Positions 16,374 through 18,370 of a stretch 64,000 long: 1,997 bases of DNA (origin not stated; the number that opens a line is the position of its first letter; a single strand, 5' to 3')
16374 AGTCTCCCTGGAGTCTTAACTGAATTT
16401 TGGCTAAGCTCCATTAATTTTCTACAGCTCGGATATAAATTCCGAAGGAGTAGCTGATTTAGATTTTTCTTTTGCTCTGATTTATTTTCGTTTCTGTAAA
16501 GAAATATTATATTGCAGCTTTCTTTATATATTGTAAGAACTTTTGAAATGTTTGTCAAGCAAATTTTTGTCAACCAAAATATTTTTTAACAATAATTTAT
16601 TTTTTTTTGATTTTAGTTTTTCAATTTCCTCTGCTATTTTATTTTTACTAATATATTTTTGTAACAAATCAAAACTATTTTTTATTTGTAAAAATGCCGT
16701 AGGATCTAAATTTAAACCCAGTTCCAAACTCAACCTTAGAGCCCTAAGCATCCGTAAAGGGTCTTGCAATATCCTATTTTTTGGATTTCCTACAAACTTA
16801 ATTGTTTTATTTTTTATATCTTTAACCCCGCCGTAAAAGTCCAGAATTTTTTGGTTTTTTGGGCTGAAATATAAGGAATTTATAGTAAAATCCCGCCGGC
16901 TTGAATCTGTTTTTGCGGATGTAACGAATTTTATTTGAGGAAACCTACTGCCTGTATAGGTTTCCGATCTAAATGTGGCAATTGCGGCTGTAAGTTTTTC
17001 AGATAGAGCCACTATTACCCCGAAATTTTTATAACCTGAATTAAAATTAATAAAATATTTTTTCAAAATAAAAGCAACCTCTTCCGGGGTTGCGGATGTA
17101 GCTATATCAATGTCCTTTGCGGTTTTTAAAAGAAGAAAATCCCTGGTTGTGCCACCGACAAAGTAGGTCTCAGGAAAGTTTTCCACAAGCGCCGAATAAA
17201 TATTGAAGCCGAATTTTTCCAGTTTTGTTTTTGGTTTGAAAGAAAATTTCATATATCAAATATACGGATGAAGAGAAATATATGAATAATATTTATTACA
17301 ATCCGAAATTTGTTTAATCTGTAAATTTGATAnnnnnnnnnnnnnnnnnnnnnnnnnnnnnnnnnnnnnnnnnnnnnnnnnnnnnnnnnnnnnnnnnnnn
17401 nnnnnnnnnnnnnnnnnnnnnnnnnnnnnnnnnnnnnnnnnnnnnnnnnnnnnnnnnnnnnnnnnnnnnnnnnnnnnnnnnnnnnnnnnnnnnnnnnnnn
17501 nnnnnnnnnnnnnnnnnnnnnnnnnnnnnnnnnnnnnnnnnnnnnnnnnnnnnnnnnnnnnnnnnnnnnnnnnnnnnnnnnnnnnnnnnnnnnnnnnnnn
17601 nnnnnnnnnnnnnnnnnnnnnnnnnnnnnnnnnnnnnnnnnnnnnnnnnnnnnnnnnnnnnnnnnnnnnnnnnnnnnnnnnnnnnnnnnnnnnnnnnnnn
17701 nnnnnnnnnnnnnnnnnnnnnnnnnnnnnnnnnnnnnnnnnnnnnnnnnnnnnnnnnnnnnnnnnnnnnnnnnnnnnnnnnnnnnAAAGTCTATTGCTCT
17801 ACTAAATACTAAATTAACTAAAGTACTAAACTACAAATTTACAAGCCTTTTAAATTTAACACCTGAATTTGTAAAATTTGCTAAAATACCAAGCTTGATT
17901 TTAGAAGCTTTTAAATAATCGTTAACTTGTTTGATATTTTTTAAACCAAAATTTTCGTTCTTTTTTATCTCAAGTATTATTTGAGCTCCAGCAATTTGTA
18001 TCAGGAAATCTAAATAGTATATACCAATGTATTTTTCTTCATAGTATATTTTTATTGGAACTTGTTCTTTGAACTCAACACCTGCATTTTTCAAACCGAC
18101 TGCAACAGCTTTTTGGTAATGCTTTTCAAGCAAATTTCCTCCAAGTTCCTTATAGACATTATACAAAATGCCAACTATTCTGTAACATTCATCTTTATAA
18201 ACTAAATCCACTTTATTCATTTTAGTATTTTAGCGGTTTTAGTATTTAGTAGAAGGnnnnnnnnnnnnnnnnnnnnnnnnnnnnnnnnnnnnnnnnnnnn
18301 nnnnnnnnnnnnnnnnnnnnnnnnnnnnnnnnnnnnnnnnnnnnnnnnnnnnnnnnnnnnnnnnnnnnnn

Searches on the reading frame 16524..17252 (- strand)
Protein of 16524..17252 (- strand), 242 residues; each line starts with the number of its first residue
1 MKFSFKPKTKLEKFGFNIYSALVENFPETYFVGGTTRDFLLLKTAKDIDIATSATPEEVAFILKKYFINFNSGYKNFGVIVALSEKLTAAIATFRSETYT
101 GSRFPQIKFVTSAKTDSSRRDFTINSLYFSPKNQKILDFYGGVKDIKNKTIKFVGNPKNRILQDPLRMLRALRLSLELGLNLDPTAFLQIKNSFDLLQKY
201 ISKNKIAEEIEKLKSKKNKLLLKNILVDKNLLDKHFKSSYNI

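Call 48: search_protein_families(library=pfam, proteins=[window:16524-17252:-], max_evalue=0.001)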
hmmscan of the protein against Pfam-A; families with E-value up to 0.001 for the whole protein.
window:16524-17252:- (242 aa): 1 family
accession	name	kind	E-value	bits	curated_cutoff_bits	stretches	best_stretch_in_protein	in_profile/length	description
PF01743.26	PolyA_pol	-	4e-31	108.4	23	1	29-151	1-125/126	Poly A polymerase head domain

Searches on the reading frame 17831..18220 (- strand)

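Call 48: search_protein_families(library=pfam, proteins=[window:17831-18220:-], max_evalue=0.001)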
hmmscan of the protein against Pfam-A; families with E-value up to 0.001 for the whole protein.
window:17831-18220:- (129 aa): 1 family
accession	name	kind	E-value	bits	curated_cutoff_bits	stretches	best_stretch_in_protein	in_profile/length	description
PF13366.12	PDDEXK_3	-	1.4e-26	93.6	22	1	10-124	2-115/117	PD-(D/E)XK nuclease superfamily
